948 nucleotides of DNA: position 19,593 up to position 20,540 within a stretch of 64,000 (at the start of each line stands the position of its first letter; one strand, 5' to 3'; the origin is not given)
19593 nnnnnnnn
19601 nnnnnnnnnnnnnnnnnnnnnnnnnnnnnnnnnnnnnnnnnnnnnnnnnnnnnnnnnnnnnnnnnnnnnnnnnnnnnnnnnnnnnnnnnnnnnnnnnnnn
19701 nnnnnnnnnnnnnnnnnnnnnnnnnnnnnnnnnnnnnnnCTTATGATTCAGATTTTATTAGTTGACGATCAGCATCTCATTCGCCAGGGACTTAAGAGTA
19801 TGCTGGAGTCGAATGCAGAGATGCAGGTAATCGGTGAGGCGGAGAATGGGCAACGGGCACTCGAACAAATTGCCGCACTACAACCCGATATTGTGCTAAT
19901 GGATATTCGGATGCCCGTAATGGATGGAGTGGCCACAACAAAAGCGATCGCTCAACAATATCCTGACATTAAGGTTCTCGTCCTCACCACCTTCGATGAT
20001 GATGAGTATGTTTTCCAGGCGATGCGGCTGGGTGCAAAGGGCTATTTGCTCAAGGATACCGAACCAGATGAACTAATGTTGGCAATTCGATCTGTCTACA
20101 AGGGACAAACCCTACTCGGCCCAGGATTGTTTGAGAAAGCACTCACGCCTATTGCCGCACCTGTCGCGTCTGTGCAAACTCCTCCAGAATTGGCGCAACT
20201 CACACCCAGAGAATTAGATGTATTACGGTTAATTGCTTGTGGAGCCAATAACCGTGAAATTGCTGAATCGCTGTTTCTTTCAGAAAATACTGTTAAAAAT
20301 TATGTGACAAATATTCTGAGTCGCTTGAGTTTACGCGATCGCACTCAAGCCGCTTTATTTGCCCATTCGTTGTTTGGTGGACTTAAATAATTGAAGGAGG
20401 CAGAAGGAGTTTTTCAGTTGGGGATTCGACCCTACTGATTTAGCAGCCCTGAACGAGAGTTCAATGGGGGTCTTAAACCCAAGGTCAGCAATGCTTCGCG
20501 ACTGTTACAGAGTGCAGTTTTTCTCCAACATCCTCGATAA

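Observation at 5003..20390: Candidate envelope-stress system: two-component pair, Spy/CpxP-like lipoprotein, S41 protease, unknown membrane protein, group 2 sigma factor and MdtABC-type pump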

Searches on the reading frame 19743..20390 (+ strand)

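Call 3: search_protein_families(library=pfam, proteins=[window:19743-20390:+], max_evalue=0.01)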
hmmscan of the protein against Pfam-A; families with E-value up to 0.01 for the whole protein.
window:19743-20390:+ (215 aa): 7 families
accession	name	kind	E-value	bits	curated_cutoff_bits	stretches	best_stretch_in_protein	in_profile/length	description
PF00072.30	Response_reg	-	1.6e-31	109.2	30.2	1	4-116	1-111/111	Response regulator receiver domain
PF00196.25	GerE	-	2e-19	69.4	23.5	1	152-207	2-57/57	Bacterial regulatory proteins, luxR family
PF08281.18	Sigma70_r4_2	-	3.2e-05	23.9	25.7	1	150-195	8-54/54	Sigma-70, region 4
PF04545.22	Sigma70_r4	-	0.00061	19.7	24.1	1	150-195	2-48/50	Sigma-70, region 4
PF13384.12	HTH_23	-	0.0016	18.7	24.6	1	158-188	8-38/50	Homeodomain-like domain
PF01497.23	Peripla_BP_2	-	0.0033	17.3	27.5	1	36-87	47-93/235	Periplasmic binding protein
PF13412.12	HTH_24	-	0.0065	16.5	21.9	0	166-188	16-38/48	Winged helix-turn-helix DNA-binding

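Call 4: search_protein_families(library=ncbifam, proteins=[window:19743-20390:+], max_evalue=0.001)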
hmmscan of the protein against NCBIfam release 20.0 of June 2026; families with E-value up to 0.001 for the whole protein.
window:19743-20390:+ (215 aa): 110 families (the best 25 are shown)
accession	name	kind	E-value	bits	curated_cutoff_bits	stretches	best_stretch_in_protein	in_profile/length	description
NF047785.1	respo_reg_MadR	equivalog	3.3e-50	170.3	300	1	2-207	1-203/209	MadR family response regulator transcription factor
NF007935.0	PRK10651.1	equivalog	1.3e-49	168.3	250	1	3-208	8-211/216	two-component system response regulator NarL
NF052445.1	RespRegMctR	equivalog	3.5e-45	153.9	300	1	2-198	2-190/205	two-component system response regulator MctR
NF007018.1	PRK09483.1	equivalog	3.7e-42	144.4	280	1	1-199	1-195/217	UvrY/SirA/GacA family response regulator transcription factor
NF011896.0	PRK15369.1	equivalog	1.5e-41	142.4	242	1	2-202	4-199/211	two component system response regulator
NF007708.0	PRK10403.1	equivalog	1.6e-39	135.6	343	1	3-205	8-206/215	nitrate/nitrite response regulator protein NarP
NF001965.0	PRK00742.1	subfamily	2.2e-26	92.9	293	1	2-107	4-110/357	chemotaxis-specific protein-glutamate methyltransferase CheB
NF041830.1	RR_TF_ErdR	exception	2.4e-26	92.8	390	1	3-208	3-206/213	response regulator transcription factor ErdR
NF007403.0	PRK09935.1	equivalog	7.7e-26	91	271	1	4-199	6-196/210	fimbria biosynthesis transcriptional regulator FimZ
NF041367.1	CheY_Halo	equivalog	1.5e-24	86.6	200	1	4-118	1-113/114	chemotaxis protein CheY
NF007685.0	PRK10360.1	equivalog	5.7e-24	85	258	1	1-200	1-185/196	response regulator transcription factor UhpA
NF009206.0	PRK12555.1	subfamily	8.3e-24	84.2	342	1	2-99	1-99/340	chemotaxis-specific protein-glutamate methyltransferase CheB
NF007419.0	PRK09958.1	equivalog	1.1e-21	77.4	251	1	5-206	4-197/204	acid-sensing system DNA-binding response regulator EvgA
NF008677.0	PRK11697.1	equivalog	8.2e-21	74.4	246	1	1-120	1-117/238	two-component system response regulator BtsR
TIGR02875.1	spore_0_A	equivalog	1.6e-20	73.5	200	1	2-121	3-124/262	sporulation transcription factor Spo0A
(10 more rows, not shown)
